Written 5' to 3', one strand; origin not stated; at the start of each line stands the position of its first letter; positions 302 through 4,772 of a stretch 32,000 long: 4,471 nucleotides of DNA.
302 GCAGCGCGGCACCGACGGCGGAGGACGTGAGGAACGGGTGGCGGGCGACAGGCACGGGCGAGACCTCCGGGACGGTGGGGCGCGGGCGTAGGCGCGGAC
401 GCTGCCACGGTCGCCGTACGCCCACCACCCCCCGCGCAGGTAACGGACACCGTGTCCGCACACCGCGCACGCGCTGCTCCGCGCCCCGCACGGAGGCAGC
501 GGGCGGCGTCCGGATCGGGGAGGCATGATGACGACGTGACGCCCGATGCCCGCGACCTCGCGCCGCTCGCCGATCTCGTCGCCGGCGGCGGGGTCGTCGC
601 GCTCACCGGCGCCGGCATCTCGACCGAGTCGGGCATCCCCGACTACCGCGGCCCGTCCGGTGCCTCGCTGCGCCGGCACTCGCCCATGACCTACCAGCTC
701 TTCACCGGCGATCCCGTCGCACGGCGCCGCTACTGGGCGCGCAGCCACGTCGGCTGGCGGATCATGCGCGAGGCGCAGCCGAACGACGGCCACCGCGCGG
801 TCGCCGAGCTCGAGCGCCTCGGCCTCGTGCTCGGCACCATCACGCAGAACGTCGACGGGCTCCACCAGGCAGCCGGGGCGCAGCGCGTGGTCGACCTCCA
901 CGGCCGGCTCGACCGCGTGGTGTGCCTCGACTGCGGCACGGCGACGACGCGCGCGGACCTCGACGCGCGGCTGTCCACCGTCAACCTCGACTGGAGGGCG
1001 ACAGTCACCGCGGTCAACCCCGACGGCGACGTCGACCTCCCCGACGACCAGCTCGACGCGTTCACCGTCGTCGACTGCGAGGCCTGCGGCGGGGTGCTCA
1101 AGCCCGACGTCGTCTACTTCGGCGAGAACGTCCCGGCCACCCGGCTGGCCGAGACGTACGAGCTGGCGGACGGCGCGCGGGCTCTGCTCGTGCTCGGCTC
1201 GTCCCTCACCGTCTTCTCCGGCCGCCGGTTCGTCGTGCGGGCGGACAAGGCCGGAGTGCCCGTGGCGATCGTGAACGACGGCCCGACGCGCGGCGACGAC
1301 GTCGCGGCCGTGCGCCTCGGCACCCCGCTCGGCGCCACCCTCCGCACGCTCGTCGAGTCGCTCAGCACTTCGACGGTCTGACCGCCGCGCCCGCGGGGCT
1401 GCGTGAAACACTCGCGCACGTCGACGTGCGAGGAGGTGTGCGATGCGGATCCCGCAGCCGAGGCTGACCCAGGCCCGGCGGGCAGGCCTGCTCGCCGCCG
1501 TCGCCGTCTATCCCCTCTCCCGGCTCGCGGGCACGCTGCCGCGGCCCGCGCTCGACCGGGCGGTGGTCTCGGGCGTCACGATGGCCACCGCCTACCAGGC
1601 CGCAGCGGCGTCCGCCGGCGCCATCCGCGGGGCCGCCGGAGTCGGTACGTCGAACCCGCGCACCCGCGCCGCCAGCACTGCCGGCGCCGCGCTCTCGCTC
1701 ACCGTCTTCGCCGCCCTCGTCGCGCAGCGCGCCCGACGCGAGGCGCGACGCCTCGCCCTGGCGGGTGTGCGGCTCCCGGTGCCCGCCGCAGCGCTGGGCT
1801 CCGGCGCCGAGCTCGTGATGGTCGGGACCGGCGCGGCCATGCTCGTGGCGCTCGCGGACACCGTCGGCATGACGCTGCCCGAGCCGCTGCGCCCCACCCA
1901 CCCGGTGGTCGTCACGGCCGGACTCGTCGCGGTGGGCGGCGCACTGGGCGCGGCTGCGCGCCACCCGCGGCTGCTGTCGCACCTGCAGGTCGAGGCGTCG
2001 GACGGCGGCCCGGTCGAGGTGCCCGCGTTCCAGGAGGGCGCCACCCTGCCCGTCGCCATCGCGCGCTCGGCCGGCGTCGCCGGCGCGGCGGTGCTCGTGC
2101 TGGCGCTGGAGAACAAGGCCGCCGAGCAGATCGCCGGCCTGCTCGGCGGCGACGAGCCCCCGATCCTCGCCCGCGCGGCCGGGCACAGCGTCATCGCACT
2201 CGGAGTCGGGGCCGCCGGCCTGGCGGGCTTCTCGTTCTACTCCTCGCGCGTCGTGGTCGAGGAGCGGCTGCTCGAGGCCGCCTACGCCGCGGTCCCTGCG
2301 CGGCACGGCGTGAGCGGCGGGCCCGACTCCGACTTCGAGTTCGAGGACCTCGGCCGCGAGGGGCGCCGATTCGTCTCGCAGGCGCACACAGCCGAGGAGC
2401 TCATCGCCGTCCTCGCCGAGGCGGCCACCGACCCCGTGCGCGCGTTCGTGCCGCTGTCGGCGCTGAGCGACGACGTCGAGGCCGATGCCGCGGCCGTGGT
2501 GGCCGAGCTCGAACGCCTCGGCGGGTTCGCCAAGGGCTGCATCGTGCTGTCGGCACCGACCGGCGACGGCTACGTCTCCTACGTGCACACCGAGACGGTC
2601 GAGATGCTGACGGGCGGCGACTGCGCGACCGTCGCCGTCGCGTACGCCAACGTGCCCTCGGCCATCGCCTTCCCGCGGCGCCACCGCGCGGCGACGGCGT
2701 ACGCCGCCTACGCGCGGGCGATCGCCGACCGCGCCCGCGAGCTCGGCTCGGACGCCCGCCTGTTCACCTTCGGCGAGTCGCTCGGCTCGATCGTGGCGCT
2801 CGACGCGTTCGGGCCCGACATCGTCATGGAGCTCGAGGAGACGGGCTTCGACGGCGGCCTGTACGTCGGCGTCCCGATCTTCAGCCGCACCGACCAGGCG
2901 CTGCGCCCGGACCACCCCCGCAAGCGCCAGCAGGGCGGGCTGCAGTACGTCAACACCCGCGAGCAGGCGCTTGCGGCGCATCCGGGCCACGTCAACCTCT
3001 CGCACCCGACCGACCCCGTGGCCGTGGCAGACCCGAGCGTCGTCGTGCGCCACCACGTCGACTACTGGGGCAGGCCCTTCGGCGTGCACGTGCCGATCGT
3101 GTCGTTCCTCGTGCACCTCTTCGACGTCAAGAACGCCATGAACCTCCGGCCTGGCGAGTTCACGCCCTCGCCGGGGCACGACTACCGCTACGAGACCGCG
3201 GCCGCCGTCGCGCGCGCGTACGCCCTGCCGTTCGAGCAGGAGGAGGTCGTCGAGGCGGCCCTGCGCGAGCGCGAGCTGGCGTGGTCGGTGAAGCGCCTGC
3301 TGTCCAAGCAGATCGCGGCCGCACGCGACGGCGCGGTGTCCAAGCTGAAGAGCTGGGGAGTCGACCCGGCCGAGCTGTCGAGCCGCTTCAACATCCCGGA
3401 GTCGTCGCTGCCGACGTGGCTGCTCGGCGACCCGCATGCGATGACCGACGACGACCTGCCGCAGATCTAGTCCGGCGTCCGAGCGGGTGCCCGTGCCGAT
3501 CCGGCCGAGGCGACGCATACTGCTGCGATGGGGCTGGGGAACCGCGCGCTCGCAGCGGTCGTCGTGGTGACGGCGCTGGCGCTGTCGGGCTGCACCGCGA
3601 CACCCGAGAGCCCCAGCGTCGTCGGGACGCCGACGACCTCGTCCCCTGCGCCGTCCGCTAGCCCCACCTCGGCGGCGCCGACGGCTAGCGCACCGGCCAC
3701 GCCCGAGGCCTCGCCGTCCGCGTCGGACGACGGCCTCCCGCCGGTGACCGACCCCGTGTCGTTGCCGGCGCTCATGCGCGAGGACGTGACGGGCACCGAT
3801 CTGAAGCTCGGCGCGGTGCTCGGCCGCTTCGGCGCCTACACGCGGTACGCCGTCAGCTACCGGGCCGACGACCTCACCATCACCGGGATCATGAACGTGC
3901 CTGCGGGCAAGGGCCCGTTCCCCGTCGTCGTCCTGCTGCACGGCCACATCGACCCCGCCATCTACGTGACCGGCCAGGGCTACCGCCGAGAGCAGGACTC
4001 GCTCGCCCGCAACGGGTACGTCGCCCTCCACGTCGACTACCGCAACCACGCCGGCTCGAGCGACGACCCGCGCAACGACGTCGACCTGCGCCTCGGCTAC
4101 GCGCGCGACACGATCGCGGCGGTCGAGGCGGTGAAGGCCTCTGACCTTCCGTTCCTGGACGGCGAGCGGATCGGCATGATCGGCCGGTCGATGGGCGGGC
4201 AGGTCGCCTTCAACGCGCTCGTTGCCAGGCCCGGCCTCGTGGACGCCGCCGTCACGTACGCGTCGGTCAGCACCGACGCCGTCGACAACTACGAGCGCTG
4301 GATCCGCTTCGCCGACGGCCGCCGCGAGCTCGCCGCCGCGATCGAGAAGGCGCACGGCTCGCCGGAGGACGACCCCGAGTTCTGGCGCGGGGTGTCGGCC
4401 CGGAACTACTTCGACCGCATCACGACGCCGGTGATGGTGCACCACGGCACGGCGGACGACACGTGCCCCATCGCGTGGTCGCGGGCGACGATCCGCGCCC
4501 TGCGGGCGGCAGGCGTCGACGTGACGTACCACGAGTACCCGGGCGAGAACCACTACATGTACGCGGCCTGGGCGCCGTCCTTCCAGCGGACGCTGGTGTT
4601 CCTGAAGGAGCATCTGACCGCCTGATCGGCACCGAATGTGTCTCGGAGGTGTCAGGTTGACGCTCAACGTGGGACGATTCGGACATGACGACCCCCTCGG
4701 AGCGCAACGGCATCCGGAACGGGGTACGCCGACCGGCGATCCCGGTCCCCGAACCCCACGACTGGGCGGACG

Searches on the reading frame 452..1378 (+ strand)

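Call 37: search_protein_families(library=pfam, proteins=[window:452-1378:+], max_evalue=0.001)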
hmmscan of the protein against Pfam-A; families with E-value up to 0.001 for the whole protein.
window:452-1378:+ (309 aa): 1 family
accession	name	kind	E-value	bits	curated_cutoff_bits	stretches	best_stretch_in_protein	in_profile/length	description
PF02146.23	SIR2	-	2.8e-40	138.6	24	1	53-255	1-179/180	Sir2 family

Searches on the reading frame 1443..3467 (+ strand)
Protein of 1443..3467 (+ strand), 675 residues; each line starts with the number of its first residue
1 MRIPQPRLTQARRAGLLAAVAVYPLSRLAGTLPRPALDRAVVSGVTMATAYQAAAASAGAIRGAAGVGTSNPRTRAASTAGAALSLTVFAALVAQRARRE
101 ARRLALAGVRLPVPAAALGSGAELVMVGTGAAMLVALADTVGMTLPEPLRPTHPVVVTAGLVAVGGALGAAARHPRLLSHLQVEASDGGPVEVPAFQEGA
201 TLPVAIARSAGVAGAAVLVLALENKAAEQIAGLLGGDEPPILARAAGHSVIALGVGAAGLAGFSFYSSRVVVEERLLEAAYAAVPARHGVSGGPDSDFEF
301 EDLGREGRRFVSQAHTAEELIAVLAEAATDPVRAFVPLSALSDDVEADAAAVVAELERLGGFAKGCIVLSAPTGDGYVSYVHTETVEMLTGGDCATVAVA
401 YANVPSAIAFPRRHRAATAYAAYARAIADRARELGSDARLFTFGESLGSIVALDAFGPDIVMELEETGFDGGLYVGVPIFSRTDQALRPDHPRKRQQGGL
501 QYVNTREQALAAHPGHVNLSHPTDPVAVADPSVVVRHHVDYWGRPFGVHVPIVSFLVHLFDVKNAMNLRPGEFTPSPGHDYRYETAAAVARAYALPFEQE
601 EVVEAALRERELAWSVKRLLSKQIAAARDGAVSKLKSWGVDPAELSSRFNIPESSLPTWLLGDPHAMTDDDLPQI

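Call 37: search_protein_families(library=pfam, proteins=[window:1443-3467:+], max_evalue=0.001)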
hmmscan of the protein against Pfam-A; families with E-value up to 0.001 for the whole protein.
window:1443-3467:+ (675 aa): 2 families
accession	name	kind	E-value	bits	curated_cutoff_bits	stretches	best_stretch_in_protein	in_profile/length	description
PF10081.15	Abhydrolase_9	-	1.5e-29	103.5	26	1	332-593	1-275/288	Alpha/beta-hydrolase family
PF15420.11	Abhydrolase_9_N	-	1.3e-08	35.6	27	1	130-313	30-206/208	Alpha/beta-hydrolase family N-terminus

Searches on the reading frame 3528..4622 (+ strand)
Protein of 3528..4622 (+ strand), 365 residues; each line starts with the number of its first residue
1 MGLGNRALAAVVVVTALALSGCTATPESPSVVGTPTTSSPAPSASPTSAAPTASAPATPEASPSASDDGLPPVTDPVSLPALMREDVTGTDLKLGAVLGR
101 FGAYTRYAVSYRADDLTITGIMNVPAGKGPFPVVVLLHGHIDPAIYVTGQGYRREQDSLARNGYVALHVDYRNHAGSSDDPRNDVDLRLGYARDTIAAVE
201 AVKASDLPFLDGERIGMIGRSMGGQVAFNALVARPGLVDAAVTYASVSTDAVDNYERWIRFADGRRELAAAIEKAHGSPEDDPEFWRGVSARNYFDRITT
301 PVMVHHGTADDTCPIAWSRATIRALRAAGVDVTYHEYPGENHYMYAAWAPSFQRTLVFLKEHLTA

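Call 37: search_protein_families(library=pfam, proteins=[window:3528-4622:+], max_evalue=0.001)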
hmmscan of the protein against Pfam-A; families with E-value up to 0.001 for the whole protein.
window:3528-4622:+ (365 aa): 10 families
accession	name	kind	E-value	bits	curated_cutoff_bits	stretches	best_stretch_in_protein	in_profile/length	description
PF00326.27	Peptidase_S9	-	6.8e-22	78.5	22.6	1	153-363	4-210/213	Prolyl oligopeptidase family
PF12146.15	Hydrolase_4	-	1.2e-13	51.4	27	1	132-252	5-115/239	Serine aminopeptidase, S33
PF01738.24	DLH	-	3.1e-11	43.7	21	1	123-342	6-186/217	Dienelactone hydrolase family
PF00561.26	Abhydrolase_1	-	2.5e-08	34.3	25.8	1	132-255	1-115/245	alpha/beta hydrolase fold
PF20434.5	BD-FAE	-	5.6e-08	33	26.8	1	125-320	7-210/215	BD-FAE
PF02129.25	Peptidase_S15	-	1.2e-07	32.2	23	0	125-249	12-131/262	X-Pro dipeptidyl-peptidase (S15 family)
PF07859.19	Abhydrolase_3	-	4.1e-06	27.1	25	1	193-344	50-208/210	alpha/beta hydrolase fold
PF05448.18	AXE1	-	1.2e-05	24.7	21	1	193-320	158-284/321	Acetyl xylan esterase (AXE1)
PF00756.26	Esterase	-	0.00028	21.2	22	1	215-356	117-248/251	Putative esterase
PF02230.22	Abhydrolase_2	-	0.00087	19.6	23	0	298-344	153-201/217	Phospholipase/Carboxylesterase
